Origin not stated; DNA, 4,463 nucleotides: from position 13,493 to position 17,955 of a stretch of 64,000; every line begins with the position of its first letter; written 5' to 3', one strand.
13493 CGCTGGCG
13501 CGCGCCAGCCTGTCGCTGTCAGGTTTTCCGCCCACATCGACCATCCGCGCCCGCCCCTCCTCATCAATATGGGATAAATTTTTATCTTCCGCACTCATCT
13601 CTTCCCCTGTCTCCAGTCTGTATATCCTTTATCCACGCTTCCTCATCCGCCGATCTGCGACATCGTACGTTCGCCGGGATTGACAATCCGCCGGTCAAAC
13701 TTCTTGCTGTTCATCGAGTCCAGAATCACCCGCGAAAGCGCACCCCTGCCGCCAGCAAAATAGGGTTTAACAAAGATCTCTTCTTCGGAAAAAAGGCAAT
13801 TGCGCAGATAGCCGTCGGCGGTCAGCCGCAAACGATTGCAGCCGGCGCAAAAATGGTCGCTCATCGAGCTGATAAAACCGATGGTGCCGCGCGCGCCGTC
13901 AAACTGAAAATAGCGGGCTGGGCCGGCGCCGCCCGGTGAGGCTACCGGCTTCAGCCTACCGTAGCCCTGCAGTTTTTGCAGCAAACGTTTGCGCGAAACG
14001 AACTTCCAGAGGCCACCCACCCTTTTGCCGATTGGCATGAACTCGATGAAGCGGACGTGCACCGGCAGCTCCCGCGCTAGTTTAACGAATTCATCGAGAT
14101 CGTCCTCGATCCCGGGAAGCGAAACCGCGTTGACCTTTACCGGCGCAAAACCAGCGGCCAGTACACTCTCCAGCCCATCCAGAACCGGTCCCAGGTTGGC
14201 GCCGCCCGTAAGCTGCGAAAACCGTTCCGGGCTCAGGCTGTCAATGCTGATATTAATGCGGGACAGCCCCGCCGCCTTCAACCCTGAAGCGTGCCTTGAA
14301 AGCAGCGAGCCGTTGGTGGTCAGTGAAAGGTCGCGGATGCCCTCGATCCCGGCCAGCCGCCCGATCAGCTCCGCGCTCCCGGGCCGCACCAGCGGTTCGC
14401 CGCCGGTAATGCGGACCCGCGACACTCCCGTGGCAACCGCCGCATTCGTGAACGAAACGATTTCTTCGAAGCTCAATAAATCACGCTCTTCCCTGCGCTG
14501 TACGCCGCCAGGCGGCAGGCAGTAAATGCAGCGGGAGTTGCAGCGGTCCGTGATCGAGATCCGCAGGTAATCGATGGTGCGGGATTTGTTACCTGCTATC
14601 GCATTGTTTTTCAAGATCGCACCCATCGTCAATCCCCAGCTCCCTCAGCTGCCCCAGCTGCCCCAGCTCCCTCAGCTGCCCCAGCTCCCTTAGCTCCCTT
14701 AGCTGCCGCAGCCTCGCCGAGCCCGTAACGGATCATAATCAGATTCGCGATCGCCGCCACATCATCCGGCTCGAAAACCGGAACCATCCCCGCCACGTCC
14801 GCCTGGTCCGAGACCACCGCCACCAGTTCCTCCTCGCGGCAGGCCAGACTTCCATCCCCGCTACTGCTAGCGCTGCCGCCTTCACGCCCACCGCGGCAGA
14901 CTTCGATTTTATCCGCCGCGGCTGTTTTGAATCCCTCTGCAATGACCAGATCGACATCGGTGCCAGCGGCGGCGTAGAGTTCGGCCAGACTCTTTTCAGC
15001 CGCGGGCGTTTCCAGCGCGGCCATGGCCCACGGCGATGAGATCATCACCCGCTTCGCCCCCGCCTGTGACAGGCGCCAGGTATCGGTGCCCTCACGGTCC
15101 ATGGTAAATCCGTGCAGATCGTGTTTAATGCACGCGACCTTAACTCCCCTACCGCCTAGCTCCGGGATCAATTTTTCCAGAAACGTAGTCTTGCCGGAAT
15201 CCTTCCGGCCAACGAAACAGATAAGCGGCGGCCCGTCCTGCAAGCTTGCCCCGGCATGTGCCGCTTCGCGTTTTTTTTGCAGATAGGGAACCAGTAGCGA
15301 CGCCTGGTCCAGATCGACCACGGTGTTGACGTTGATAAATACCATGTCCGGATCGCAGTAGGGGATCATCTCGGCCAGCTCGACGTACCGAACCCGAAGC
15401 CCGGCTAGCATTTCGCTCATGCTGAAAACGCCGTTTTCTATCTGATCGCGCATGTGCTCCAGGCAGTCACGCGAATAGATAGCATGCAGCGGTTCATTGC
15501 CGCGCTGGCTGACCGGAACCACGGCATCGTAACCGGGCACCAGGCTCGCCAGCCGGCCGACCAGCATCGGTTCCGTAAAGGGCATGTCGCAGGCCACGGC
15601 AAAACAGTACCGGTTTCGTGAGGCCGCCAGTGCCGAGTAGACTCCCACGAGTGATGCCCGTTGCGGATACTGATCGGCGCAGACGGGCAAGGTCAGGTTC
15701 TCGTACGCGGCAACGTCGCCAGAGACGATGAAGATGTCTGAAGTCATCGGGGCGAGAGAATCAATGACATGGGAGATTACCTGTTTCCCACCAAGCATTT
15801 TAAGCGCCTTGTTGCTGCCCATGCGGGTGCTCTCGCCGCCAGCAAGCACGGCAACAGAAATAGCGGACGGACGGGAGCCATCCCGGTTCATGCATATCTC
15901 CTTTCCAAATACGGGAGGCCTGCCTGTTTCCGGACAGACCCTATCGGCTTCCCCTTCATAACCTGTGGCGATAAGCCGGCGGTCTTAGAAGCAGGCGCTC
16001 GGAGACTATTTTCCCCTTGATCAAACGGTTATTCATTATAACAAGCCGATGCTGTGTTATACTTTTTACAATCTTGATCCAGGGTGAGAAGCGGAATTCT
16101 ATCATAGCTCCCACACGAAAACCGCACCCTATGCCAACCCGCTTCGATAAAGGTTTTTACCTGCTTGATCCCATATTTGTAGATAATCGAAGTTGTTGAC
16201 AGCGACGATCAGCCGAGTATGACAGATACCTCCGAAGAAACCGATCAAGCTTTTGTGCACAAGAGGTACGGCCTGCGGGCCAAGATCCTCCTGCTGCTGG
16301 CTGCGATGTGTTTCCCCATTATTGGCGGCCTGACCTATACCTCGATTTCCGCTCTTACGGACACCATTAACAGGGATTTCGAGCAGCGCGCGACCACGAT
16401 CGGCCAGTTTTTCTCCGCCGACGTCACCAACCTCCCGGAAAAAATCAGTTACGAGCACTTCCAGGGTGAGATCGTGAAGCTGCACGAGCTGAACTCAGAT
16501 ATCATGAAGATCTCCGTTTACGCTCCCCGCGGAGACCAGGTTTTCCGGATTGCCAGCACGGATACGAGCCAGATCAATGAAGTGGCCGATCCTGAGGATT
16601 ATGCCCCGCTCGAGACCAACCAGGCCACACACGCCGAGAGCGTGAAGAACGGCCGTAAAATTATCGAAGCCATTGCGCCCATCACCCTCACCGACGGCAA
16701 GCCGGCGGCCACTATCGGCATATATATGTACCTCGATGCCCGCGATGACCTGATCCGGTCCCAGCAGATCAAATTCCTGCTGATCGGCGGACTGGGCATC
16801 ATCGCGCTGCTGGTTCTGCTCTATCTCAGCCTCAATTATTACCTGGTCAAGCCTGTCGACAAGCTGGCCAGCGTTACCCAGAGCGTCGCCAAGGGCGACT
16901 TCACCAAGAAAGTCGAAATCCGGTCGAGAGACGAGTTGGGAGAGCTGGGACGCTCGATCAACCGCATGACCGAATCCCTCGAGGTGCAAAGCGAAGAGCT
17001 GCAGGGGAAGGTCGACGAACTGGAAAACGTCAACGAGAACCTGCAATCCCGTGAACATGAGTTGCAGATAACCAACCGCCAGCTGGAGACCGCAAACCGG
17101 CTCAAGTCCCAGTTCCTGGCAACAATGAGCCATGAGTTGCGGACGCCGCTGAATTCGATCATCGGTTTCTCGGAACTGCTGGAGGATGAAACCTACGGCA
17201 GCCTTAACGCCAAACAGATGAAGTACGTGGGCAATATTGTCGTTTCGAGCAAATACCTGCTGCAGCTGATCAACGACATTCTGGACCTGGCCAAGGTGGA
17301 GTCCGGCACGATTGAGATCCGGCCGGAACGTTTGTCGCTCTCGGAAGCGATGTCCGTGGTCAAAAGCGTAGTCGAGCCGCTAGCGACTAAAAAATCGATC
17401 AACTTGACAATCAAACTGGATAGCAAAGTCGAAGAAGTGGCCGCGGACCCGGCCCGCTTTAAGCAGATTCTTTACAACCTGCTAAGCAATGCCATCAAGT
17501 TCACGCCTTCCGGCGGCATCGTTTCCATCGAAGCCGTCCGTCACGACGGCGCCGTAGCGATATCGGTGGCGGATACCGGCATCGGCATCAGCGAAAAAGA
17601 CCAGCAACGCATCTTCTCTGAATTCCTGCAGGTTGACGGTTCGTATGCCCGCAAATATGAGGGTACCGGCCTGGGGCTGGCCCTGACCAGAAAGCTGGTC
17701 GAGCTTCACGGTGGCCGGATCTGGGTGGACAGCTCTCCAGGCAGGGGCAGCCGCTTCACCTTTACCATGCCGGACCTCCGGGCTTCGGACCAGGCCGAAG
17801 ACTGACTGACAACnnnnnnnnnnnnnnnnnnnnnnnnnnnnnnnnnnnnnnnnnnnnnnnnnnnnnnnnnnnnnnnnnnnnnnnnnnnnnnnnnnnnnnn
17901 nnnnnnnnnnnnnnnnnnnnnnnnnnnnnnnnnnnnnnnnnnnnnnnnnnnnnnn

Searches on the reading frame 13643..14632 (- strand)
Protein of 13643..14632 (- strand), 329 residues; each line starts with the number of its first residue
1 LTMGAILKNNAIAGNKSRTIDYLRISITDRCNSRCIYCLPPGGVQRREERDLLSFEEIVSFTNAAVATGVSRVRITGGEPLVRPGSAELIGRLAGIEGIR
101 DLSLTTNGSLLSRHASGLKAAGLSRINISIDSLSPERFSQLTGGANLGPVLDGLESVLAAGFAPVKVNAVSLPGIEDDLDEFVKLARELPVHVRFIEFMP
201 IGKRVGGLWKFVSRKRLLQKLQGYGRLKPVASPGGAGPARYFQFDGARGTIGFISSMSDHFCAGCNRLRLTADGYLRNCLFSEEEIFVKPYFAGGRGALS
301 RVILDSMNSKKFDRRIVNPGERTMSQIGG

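Call 33: search_protein_families(library=pfam, proteins=[window:13643-14632:-], max_evalue=0.00001)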
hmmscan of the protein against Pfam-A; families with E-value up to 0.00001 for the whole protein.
window:13643-14632:- (329 aa): 2 families
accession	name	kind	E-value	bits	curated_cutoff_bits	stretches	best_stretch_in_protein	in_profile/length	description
PF06463.18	Mob_synth_C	-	3.7e-30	104.9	37.4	1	192-311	2-123/128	Molybdenum Cofactor Synthesis C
PF04055.27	Radical_SAM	-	4.4e-28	99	29.5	1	25-185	1-165/166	Radical SAM superfamily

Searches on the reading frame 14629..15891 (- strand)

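Call 33: search_protein_families(library=pfam, proteins=[window:14629-15891:-], max_evalue=0.00001)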
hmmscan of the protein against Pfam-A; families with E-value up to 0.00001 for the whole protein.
window:14629-15891:- (420 aa): 2 families
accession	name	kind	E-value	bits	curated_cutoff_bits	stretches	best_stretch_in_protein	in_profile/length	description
PF03205.20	MobB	-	3.8e-37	127.6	26.6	1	224-337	2-115/133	Molybdopterin guanine dinucleotide synthesis protein B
PF12804.13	NTP_transf_3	-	3.4e-33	115.5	27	1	14-151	2-145/160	MobA-like NTP transferase domain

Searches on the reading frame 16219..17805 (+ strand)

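Call 33: search_protein_families(library=pfam, proteins=[window:16219-17805:+], max_evalue=0.00001)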
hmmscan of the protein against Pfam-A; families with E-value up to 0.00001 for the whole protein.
window:16219-17805:+ (528 aa): 3 families
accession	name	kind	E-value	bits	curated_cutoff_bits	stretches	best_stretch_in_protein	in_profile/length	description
PF02518.31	HATPase_c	-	4.1e-33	114.6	26.4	1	410-519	2-109/111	Histidine kinase-, DNA gyrase B-, and HSP90-like ATPase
PF00512.31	HisKA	-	1.6e-23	83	26.9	1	296-363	2-66/66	His Kinase A (phospho-acceptor) domain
PF00672.30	HAMP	-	2.5e-15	57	25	1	208-255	5-52/53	HAMP domain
